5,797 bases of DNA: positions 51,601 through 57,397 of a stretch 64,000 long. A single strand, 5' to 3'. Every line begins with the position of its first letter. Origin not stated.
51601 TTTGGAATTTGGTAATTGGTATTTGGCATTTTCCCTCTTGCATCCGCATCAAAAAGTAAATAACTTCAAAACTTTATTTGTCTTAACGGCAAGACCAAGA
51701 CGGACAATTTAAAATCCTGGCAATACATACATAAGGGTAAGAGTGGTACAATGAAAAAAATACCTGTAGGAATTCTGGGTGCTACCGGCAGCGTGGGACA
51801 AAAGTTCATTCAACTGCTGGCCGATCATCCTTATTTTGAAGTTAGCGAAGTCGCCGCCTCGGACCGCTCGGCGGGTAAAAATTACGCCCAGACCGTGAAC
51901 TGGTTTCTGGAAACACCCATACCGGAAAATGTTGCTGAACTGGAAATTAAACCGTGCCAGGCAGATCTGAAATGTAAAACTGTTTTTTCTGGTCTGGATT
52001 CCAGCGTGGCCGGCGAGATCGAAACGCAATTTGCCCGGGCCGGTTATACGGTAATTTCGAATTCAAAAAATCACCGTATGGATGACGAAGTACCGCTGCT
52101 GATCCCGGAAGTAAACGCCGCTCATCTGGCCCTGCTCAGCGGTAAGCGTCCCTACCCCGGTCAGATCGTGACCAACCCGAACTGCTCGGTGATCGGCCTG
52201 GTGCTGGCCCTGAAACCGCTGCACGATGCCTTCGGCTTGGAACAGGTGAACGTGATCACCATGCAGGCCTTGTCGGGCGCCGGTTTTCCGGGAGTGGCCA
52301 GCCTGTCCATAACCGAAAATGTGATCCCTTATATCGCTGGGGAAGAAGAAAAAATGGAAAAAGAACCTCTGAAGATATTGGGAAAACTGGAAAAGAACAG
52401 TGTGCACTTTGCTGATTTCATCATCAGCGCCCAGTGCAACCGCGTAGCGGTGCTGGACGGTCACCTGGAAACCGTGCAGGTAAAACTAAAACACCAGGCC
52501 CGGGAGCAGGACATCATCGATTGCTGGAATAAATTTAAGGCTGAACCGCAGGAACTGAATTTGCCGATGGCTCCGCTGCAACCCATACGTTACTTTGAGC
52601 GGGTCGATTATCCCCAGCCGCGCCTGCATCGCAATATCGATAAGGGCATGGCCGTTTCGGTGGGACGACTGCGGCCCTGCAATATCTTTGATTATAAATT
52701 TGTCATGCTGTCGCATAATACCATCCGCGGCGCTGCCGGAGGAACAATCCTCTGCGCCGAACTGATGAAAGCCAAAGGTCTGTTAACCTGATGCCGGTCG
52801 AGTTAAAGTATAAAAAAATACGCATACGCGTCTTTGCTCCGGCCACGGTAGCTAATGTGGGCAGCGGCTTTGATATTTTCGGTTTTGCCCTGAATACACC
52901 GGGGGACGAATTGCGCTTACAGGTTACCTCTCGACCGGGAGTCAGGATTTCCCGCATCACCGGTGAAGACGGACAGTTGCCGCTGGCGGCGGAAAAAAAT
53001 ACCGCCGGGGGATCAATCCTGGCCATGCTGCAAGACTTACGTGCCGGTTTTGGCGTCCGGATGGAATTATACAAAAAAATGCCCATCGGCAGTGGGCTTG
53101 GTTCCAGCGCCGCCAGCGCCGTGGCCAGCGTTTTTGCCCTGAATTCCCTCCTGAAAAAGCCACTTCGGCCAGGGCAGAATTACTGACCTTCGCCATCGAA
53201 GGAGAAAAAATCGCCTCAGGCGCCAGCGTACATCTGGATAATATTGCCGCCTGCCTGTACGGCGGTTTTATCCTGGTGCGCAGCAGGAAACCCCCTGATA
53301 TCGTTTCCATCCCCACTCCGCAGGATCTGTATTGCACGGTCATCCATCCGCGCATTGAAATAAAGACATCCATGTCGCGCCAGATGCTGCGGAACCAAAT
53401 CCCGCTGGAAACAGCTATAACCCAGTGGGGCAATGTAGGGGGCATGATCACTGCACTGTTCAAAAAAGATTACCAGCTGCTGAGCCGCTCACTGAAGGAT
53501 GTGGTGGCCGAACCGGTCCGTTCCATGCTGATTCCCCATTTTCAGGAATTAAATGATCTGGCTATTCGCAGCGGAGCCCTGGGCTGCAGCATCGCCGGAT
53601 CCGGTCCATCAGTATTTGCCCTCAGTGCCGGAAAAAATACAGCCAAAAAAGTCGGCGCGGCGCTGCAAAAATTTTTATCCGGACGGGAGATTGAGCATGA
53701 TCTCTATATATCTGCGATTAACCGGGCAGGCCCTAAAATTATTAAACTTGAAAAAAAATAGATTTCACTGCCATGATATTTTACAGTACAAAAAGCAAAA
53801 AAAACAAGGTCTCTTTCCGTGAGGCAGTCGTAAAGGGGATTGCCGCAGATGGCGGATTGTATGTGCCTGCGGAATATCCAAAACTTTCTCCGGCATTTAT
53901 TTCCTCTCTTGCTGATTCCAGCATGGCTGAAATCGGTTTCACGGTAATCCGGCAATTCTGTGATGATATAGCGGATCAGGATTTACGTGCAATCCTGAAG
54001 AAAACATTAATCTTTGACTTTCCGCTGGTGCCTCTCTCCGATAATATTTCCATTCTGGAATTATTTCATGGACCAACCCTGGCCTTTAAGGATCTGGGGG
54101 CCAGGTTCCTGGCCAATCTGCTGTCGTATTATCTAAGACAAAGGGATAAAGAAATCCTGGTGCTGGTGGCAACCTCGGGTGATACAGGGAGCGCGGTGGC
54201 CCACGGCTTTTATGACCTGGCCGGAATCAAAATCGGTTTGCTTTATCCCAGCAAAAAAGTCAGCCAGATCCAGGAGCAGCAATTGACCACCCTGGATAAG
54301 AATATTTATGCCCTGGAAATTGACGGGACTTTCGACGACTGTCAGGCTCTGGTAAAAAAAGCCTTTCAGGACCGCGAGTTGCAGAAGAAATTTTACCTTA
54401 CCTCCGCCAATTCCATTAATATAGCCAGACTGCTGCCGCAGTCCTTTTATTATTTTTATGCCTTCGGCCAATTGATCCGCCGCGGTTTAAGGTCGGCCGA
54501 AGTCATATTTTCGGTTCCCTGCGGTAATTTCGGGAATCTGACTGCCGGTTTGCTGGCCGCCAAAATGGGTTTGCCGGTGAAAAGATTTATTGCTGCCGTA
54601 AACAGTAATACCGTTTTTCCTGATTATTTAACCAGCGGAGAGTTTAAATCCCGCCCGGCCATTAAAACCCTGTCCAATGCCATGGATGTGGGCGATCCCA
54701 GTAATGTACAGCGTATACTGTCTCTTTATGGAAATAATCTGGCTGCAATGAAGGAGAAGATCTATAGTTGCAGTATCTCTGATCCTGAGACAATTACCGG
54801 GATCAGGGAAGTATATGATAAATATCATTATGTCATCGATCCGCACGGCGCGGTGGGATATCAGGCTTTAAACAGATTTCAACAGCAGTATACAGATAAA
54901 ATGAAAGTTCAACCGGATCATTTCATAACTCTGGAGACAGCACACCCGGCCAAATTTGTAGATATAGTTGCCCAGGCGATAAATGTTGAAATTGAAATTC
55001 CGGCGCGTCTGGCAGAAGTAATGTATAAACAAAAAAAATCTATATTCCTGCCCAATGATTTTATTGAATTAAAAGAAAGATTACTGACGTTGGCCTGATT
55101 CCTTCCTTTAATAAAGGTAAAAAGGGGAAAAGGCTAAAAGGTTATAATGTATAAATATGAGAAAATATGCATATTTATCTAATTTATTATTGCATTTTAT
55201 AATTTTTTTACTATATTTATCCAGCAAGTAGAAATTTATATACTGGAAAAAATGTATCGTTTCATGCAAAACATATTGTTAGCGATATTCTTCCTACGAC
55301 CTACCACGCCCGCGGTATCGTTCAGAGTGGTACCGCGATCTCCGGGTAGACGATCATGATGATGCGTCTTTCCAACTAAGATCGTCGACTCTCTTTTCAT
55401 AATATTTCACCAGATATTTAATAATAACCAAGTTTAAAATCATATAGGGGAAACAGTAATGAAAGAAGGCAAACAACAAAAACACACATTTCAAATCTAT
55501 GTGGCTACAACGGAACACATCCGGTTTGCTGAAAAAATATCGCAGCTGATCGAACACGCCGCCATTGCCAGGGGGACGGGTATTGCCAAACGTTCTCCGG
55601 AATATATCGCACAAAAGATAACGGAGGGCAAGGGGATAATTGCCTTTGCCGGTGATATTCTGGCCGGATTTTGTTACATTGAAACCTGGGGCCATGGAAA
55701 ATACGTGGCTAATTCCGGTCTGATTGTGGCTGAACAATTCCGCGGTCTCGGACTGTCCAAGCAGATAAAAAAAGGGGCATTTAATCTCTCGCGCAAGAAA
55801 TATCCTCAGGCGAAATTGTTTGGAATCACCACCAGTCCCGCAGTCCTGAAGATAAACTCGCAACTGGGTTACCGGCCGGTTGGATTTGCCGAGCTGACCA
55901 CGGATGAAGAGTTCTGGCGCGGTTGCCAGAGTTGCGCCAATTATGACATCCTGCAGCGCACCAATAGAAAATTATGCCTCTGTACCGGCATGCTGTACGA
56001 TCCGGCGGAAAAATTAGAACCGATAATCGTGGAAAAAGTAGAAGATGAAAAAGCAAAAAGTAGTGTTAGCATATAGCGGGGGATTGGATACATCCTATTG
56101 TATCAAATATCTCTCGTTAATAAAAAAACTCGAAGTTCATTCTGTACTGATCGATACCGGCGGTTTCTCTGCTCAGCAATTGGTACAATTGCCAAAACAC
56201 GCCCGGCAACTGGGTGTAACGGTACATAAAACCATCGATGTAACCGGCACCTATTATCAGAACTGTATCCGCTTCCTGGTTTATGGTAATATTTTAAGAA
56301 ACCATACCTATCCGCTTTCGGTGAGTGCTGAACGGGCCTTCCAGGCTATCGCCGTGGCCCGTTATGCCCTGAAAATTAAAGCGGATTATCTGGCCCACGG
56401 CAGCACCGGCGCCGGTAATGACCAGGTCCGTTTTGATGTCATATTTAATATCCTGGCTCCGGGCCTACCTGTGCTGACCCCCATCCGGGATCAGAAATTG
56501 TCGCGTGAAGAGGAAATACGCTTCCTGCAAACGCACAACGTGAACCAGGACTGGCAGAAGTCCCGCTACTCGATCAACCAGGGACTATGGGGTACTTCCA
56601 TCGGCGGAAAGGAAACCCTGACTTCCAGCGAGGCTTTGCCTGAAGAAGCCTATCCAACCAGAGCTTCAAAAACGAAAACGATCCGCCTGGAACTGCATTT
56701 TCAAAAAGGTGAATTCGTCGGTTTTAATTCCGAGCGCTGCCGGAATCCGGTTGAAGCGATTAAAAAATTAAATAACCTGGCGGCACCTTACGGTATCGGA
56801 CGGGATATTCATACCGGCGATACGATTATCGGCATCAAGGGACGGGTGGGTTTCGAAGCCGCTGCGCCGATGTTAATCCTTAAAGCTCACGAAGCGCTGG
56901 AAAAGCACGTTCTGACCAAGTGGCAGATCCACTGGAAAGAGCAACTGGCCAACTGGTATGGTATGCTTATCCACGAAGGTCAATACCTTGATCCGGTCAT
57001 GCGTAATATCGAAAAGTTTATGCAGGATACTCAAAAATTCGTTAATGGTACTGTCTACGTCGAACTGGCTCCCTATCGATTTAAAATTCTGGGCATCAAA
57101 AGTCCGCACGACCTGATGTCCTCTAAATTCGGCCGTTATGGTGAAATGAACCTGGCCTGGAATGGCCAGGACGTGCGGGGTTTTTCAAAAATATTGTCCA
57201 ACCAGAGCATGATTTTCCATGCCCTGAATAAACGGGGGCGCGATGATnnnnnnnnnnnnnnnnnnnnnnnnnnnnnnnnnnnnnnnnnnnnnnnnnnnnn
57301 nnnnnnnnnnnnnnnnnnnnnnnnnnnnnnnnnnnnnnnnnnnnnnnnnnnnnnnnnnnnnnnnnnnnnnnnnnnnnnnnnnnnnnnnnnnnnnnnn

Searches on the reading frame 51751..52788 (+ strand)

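Call 57: search_protein_families(library=pfam, max_evalue=0.00001, proteins=[window:51751-52788:+])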
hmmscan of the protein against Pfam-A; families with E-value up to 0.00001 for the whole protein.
window:51751-52788:+ (346 aa): 2 families
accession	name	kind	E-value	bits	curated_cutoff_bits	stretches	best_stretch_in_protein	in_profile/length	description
PF02774.23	Semialdhyde_dhC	-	1.2e-37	130.3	26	1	154-325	1-183/184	Semialdehyde dehydrogenase, dimerisation domain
PF01118.30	Semialdhyde_dh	-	3.7e-32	111.7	26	1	6-127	2-119/121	Semialdehyde dehydrogenase, NAD binding domain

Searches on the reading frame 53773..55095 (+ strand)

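Call 57: search_protein_families(library=pfam, max_evalue=0.00001, proteins=[window:53773-55095:+])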
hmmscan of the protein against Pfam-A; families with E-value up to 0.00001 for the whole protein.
window:53773-55095:+ (441 aa): 3 families
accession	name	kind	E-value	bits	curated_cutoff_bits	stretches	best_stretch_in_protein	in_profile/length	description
PF00291.31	PALP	-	5.2e-22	79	35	1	95-373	28-283/295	Pyridoxal-phosphate dependent enzyme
PF14821.11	Thr_synth_N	-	6.5e-22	77.9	25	1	3-78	2-78/79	Threonine synthase N terminus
PF24857.1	THR4_C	-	9.6e-08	32.5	27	1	360-427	2-72/85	Threonine synthase, C-terminal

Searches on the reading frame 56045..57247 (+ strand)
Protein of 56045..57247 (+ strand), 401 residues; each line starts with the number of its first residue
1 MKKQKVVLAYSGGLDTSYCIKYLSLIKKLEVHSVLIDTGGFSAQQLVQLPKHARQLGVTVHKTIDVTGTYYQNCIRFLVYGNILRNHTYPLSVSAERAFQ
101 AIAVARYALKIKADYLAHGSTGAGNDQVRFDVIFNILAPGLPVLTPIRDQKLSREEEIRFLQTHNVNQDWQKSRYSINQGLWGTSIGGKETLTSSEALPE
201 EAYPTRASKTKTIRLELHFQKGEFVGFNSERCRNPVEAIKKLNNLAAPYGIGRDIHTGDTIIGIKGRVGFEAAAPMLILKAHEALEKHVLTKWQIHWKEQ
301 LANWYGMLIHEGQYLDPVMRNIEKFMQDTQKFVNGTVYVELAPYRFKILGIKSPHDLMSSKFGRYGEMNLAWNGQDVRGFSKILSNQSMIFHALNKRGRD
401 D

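Call 57: search_protein_families(library=pfam, max_evalue=0.00001, proteins=[window:56045-57247:+])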
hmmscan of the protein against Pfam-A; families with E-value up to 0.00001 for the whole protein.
window:56045-57247:+ (401 aa): 2 families
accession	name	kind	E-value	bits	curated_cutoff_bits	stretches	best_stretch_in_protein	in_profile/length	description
PF00764.25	Arginosuc_synth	-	9.7e-35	120.4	27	1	5-166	1-161/162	Arginosuccinate synthase N-terminal HUP domain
PF20979.2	Arginosuc_syn_C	-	4.2e-33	115.2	27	1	175-389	1-217/219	Arginosuccinate synthase C-terminal domain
